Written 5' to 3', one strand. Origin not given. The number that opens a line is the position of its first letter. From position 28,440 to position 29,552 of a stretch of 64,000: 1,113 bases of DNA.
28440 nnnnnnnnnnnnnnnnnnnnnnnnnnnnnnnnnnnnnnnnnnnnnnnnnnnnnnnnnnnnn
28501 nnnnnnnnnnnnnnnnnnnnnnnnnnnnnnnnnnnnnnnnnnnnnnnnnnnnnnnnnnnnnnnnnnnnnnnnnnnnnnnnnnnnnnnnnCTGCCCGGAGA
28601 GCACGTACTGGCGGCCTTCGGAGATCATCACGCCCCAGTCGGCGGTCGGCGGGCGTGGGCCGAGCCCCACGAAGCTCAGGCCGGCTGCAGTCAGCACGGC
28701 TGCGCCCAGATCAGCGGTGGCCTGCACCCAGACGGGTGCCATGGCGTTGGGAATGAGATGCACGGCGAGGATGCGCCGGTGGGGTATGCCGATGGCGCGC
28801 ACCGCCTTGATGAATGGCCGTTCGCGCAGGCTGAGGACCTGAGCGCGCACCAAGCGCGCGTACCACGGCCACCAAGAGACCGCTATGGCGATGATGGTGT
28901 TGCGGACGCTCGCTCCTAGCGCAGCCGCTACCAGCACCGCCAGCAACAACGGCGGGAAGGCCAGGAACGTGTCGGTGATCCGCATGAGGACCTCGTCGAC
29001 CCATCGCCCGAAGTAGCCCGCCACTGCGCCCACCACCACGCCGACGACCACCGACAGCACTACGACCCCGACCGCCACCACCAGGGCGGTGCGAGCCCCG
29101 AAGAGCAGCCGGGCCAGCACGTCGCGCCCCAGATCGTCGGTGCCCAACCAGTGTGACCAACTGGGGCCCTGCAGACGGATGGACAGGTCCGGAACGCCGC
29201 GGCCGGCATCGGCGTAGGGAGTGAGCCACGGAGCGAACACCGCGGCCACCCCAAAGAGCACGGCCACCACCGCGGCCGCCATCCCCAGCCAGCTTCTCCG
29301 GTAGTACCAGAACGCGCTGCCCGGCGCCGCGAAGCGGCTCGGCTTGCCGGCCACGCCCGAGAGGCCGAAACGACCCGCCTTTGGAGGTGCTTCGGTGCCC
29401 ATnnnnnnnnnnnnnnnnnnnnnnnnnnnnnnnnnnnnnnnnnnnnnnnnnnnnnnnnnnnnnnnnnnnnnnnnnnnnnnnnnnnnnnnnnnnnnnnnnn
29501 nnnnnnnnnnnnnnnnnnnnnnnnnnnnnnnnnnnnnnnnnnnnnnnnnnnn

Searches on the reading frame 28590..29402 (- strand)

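Call 67: search_protein_families(library=pfam, proteins=[window:28590-29402:-], max_evalue=0.001)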
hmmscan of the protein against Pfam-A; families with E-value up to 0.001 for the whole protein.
window:28590-29402:- (271 aa): 2 families
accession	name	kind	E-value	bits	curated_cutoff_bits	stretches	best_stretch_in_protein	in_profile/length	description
PF00528.27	BPD_transp_1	-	4.4e-28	98.7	26.4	1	121-264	1-154/184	Binding-protein-dependent transport system inner membrane component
PF12911.12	OppC_N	-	1e-06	29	23.9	1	30-66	6-42/53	N-terminal TM domain of oligopeptide transport permease C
